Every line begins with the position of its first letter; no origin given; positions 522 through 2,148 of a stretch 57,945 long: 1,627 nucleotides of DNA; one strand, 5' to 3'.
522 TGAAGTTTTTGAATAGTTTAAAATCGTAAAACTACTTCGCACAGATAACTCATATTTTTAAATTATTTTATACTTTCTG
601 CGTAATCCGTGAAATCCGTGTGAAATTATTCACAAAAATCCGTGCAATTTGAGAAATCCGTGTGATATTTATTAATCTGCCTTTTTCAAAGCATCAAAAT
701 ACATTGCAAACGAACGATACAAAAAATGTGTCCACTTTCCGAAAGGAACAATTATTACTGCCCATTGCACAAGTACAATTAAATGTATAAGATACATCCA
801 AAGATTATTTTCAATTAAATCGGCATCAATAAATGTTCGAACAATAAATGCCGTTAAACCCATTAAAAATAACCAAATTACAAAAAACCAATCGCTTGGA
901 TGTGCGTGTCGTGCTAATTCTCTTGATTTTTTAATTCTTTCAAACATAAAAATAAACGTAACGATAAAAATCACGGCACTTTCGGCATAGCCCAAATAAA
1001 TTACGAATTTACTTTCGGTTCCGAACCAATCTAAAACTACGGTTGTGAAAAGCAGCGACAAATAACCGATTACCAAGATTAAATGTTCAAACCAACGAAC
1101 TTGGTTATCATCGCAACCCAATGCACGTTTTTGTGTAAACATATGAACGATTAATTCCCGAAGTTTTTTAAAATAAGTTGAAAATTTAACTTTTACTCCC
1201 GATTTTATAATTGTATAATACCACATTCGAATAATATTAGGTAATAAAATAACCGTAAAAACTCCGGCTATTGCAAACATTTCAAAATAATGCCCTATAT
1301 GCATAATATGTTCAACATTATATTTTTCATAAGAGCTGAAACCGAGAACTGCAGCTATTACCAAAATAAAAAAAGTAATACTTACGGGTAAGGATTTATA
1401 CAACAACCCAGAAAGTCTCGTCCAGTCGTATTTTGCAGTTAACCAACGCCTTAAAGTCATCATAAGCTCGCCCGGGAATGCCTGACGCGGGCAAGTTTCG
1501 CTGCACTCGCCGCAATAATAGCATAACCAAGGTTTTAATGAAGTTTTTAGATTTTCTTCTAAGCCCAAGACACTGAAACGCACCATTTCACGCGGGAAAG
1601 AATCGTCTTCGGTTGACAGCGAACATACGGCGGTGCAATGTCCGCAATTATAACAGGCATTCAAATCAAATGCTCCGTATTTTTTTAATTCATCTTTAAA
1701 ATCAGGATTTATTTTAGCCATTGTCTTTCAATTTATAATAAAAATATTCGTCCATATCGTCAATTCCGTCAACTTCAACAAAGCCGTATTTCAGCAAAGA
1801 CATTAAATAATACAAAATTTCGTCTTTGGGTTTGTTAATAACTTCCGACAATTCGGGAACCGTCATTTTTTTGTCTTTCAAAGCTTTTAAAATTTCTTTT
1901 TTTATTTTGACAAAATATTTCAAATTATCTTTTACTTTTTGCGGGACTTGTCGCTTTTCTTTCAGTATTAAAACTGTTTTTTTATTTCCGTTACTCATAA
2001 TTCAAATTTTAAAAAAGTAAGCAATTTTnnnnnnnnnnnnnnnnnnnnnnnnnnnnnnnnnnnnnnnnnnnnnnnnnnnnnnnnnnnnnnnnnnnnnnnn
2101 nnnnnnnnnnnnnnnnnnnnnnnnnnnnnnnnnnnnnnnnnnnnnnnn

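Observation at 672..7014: Hdr/Qmo-like electron-transfer module wired to a TusA/DsrE sulfur relay, with no HdrB, Apr/Sat or Dsr partner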

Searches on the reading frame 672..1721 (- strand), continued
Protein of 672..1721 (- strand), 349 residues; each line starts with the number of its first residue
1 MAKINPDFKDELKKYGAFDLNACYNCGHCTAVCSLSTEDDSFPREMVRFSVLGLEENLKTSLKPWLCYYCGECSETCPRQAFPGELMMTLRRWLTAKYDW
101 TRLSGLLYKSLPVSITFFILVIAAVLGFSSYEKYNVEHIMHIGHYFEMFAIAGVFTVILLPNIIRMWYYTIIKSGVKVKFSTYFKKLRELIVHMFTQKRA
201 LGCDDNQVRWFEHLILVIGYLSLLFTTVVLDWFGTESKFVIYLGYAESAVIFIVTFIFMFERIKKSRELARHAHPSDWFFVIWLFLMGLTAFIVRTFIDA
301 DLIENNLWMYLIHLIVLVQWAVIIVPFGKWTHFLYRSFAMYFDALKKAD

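Call 72: find_homologous_proteins(query=L079:6307-7644:+, max_evalue=1e-30)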
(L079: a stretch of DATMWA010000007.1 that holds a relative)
Query L079:6307-7644:+ (445 aa): 7218 proteins with E <= 1e-30 among 8000 candidates; the best 120 are listed.
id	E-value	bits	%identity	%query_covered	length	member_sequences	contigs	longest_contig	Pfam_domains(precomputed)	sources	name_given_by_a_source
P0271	0.0e+0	1011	100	100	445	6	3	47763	PF14697.12,PF13450.13,PF07992.21,PF03486.21,PF12838.13,PF01134.29,PF12831.14,PF01266.31,PF00890.31,PF00037.33,PF13738.13,PF13187.12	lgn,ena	-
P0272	1.7e-266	902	88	100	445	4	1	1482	PF14697.12,PF01266.31,PF13450.13,PF00890.31,PF07992.21,PF00037.33,PF13738.13,PF03486.21,PF12838.13,PF13187.12,PF12831.14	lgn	-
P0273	1.8e-266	902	89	99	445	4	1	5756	PF14697.12,PF01266.31,PF13450.13,PF00890.31,PF07992.21,PF00037.33,PF13738.13,PF12838.13,PF13187.12,PF12831.14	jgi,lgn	jgi:heterodisulfide reductase subunit A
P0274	9.9e-266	899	89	99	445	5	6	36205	PF14697.12,PF01266.31,PF13450.13,PF00890.31,PF07992.21,PF00037.33,PF12838.13,PF13183.12,PF13187.12,PF12831.14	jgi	jgi:heterodisulfide reductase subunit A2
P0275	5.8e-258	874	85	100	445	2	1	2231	PF14697.12,PF01266.31,PF13450.13,PF00890.31,PF07992.21,PF00037.33,PF12838.13,PF25160.2,PF13187.12,PF12831.14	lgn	-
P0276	1.5e-255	866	84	100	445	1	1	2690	PF14697.12,PF01266.31,PF13450.13,PF00890.31,PF07992.21,PF00037.33,PF12838.13,PF13187.12,PF12831.14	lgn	-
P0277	9.0e-255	863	83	100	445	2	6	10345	PF14697.12,PF01266.31,PF13450.13,PF00890.31,PF07992.21,PF00037.33,PF13484.12,PF12838.13,PF13183.12,PF13187.12,PF12831.14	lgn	-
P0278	1.5e-252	856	83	100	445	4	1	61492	PF14697.12,PF01266.31,PF13450.13,PF00890.31,PF07992.21,PF00037.33,PF13738.13,PF12838.13,PF13237.12,PF01134.29,PF12831.14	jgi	jgi:heterodisulfide reductase subunit A2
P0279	1.6e-251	853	82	100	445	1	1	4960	PF14697.12,PF01266.31,PF13450.13,PF00890.31,PF07992.21,PF00037.33,PF12838.13,PF12831.14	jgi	jgi:heterodisulfide reductase subunit A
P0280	1.1e-250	850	83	100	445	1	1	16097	PF14697.12,PF01266.31,PF13450.13,PF00890.31,PF07992.21,PF00037.33,PF12838.13,PF12831.14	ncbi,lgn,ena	-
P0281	8.7e-248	840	82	100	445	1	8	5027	PF14697.12,PF01266.31,PF13450.13,PF00890.31,PF07992.21,PF00037.33,PF12838.13,PF13187.12,PF12831.14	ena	-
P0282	3.4e-247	838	85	96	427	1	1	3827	PF14697.12,PF07992.21,PF00037.33,PF12838.13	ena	-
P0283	1.3e-244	830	80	100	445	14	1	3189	PF14697.12,PF01266.31,PF13450.13,PF00890.31,PF07992.21,PF00037.33,PF03486.21,PF12838.13,PF13187.12,PF01134.29,PF12831.14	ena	-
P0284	2.1e-240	816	80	99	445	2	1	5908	PF14697.12,PF13450.13,PF07992.21,PF12838.13,PF12831.14,PF01946.24,PF01266.31,PF00890.31,PF00037.33,PF13738.13,PF25160.2,PF13187.12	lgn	-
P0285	6.9e-232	788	77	99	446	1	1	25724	PF14697.12,PF13450.13,PF07992.21,PF12837.13,PF00070.34,PF03486.21,PF12838.13,PF12831.14,PF01266.31,PF00890.31,PF00037.33,PF13237.12,PF13187.12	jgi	jgi:heterodisulfide reductase subunit A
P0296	9.0e-226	768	75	99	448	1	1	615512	PF01266.31,PF13450.13,PF00890.31,PF07992.21,PF00037.33,PF13738.13,PF12838.13,PF25160.2,PF13237.12,PF13187.12,PF12831.14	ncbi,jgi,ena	jgi:heterodisulfide reductase subunit A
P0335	3.5e-220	749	72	98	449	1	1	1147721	PF13450.13,PF07992.21,PF03486.21,PF13484.12,PF12838.13,PF13534.12,PF01134.29,PF12831.14,PF01266.31,PF12797.13,PF00890.31,PF00037.33,PF13237.12,PF13187.12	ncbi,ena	-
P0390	1.8e-213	727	73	91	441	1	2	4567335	PF01266.31,PF13450.13,PF00890.31,PF07992.21,PF00037.33,PF13738.13,PF03486.21,PF12838.13,PF25160.2,PF13187.12,PF12831.14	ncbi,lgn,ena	ncbi:MAG TPA: CoB--CoM heterodisulfide reductase iron-sulfur subunit A family protein [Candidatus Kr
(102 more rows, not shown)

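Call 73: find_encoding_contigs(protein=P0390, flank=9000, max_places=1)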
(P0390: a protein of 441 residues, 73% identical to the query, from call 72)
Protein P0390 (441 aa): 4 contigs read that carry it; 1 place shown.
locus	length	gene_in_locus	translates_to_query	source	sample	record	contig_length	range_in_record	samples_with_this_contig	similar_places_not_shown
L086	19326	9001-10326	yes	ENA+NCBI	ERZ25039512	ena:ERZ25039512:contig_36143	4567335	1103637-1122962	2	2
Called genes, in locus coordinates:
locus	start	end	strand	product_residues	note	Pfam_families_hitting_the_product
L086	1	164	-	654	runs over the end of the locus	PF04055:Radical_SAM, PF06969:HemN_C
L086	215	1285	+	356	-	PF03462:PCRF, PF00472:RF-1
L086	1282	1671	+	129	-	PF04241:DUF423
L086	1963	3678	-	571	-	PF00989:PAS, PF13426:PAS_9, PF00989:PAS, PF08448:PAS_4, PF13426:PAS_9, PF00158:Sigma54_activat, PF14532:Sigma54_activ_2, PF25601:AAA_lid_14, +4 more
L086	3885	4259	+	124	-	PF02579:Nitro_FeMo-Co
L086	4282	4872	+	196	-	PF01327:Pep_deformylase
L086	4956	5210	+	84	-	-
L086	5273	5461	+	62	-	-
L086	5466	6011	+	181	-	PF01862:PvlArgDC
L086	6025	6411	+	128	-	PF20791:Acyl-ACP_TE_C (weak), PF13279:4HBT_2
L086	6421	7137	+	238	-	PF13489:Methyltransf_23, PF05175:MTS (weak), PF09243:Rsm22 (weak), PF08241:Methyltransf_11, PF08242:Methyltransf_12, PF13649:Methyltransf_25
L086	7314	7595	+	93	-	PF02635:DsrE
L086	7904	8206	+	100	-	-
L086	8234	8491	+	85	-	PF01206:TusA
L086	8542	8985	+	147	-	PF02662:FlpD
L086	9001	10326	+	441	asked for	PF00890:FAD_binding_2, PF01266:DAO (weak), PF03486:HI0933_like (faint), PF07992:Pyr_redox_2 (weak), PF12831:FAD_oxidored (weak), PF13450:NAD_binding_8 (weak), PF13187:Fer4_9 (weak), PF07992:Pyr_redox_2 (weak), +4 more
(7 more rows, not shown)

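Call 74: find_encoding_contigs(protein=P0335, flank=9000, max_places=1)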
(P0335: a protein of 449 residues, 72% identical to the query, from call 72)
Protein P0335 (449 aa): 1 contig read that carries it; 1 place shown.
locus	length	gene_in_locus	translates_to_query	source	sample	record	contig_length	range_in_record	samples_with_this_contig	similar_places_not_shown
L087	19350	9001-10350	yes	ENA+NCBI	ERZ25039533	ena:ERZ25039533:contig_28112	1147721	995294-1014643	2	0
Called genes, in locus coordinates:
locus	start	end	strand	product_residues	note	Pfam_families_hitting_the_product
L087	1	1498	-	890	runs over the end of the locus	PF13191:AAA_16 (weak), PF25873:WHD_MalT, PF07721:TPR_4 (faint), PF14559:TPR_19 (faint), PF13424:TPR_12 (faint), PF17874:TPR_MalT, PF00196:GerE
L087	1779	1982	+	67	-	-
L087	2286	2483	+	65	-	-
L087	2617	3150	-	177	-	PF12867:DinB_2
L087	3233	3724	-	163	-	PF05163:DinB, PF12867:DinB_2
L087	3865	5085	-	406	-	PF06224:AlkZ-like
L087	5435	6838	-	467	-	PF07992:Pyr_redox_2, PF22366:NDH2_C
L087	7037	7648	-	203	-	PF13560:HTH_31, PF01381:HTH_3, PF12844:HTH_19 (weak), PF13443:HTH_26 (weak), PF02311:AraC_binding, PF07883:Cupin_2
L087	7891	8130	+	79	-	PF01206:TusA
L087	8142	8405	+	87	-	PF01206:TusA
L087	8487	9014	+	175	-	PF02662:FlpD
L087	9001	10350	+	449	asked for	PF00890:FAD_binding_2, PF01266:DAO (weak), PF03486:HI0933_like (weak), PF07992:Pyr_redox_2 (weak), PF12831:FAD_oxidored, PF13450:NAD_binding_8 (weak), PF13187:Fer4_9, PF00037:Fer4 (weak), +6 more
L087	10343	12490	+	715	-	PF00890:FAD_binding_2, PF01266:DAO (weak), PF03486:HI0933_like (faint), PF12831:FAD_oxidored, PF13450:NAD_binding_8, PF12838:Fer4_7, PF13237:Fer4_10 (weak), PF14697:Fer4_21, +8 more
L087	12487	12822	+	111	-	-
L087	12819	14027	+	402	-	PF13484:Fer4_16 (faint), PF25160:LdpA_Fe-S-bd (faint), PF12838:Fer4_7 (weak), PF13183:Fer4_8, PF13187:Fer4_9, PF13237:Fer4_10 (weak)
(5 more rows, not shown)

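Call 75: find_encoding_contigs(protein=P0296, flank=9000, max_places=1)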
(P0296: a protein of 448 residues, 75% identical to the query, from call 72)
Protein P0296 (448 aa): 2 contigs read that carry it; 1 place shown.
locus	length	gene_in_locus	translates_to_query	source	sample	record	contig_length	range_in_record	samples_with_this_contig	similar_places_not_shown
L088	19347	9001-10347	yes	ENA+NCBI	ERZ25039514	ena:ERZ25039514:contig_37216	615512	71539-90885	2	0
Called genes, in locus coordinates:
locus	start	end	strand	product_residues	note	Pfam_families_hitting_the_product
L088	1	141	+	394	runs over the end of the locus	PF01381:HTH_3 (weak), PF13560:HTH_31 (weak), PF20703:nSTAND1, PF13191:AAA_16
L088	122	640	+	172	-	PF20703:nSTAND1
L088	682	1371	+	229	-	-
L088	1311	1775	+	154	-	PF00400:WD40 (faint), PF23381:Beta-prop_IFT122_1st, PF24807:WD40_CDC20-Fz (weak), PF24814:WD40_Prp19, PF25173:Beta-prop_WDR3_1st (weak), PF25174:Beta-prop_THOC3, PF25175:Beta-prop_WDR5, PF12894:ANAPC4_WD40 (faint)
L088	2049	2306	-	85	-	-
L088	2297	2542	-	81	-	-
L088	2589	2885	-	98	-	-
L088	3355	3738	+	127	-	-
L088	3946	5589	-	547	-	PF00753:Lactamase_B, PF23023:Anti-Pycsar_Apyc1 (faint), PF12706:Lactamase_B_2, PF22505:RNase_J_b_CASP, PF07521:RMMBL (weak)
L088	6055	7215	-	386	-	PF16158:N_BRCA1_IG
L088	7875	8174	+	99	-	PF01022:HTH_5, PF12802:MarR_2 (weak), PF12840:HTH_20 (weak)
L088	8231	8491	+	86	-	PF01206:TusA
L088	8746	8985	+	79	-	-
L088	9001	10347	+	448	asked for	PF00890:FAD_binding_2 (weak), PF01266:DAO (weak), PF07992:Pyr_redox_2 (faint), PF12831:FAD_oxidored (weak), PF13450:NAD_binding_8 (weak), PF13738:Pyr_redox_3 (faint), PF13187:Fer4_9 (weak), PF00037:Fer4 (weak), +3 more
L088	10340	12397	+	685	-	PF00890:FAD_binding_2, PF01266:DAO (weak), PF07992:Pyr_redox_2 (weak), PF12831:FAD_oxidored, PF13450:NAD_binding_8, PF13237:Fer4_10, PF14697:Fer4_21 (weak), PF12838:Fer4_7, +5 more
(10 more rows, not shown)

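Call 78: list_cluster_members(proteins=[window:672-1721:-, window:1714-1998:-, window:2029-3957:-, window:3985-5304:-, window:5307-5714:-, window:5716-5967:-, window:6034-6582:-, window:6586-7014:-])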
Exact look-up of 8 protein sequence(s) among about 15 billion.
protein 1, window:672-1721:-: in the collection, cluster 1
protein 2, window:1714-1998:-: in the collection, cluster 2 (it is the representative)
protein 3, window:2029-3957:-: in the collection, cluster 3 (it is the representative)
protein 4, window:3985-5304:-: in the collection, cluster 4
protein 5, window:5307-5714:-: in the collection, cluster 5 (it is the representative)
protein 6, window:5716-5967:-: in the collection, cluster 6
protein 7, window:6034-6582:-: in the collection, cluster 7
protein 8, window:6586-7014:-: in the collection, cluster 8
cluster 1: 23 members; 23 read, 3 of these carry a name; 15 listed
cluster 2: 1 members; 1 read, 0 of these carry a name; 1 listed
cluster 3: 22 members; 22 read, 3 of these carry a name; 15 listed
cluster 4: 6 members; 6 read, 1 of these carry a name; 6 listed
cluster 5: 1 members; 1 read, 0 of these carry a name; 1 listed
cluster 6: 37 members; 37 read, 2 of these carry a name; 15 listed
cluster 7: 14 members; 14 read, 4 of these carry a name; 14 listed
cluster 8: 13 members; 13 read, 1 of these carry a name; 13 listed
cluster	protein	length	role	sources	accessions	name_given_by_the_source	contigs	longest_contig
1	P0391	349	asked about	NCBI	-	-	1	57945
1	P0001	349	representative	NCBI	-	-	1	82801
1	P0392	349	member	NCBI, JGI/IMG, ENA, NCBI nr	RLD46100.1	MAG: hypothetical protein DRI94_15120 [Bacteroidetes bacterium] | MAG: hypothetical protein DRI94_15120 [Bacteroidota bacterium]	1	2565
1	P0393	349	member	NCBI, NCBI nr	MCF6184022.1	MAG: 4Fe-4S dicluster domain-containing protein [Bacteroidales bacterium] | 4Fe-4S dicluster domain-containing protein [Bacteroidales bacterium]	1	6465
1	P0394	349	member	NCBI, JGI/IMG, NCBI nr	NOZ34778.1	MAG: hypothetical protein GXO80_05730 [Chlorobi bacterium] | hypothetical protein [Chlorobiota bacterium]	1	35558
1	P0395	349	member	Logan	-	-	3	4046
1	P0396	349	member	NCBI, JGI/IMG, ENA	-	-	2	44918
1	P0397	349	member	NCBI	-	-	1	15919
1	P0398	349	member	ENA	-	-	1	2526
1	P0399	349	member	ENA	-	-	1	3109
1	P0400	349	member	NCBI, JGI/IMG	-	-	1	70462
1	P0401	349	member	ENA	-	-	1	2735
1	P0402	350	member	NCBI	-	-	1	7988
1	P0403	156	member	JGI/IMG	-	-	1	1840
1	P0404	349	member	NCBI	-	-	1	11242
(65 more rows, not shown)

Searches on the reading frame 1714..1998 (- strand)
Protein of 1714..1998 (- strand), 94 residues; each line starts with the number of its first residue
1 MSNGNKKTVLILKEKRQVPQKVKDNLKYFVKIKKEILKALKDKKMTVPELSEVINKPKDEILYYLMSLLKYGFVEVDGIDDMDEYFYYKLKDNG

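Call 3: search_protein_families(library=pfam, proteins=[window:1714-1998:-], max_evalue=0.01)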
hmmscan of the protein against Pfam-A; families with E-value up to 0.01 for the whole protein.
window:1714-1998:- (94 aa): 3 families
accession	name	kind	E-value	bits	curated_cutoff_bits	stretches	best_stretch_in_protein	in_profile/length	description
PF01022.26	HTH_5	-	1.5e-05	25.2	22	1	33-75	4-46/47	Bacterial regulatory protein, arsR family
PF01978.25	TrmB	-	0.00029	21.1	25.6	1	40-87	18-61/68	Sugar-specific transcriptional regulator TrmB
PF12840.13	HTH_20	-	0.0017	18.7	27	1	35-76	8-50/51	Helix-turn-helix domain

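Call 4: search_protein_families(library=ncbifam, proteins=[window:1714-1998:-], max_evalue=0.01)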
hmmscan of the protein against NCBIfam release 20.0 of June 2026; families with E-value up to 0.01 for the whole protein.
window:1714-1998:- (94 aa): 1 family
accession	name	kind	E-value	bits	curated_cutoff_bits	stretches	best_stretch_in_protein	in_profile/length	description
NF053755.1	MsvR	equivalog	0.004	16.9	220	1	31-77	13-59/236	transcriptional factor MsvR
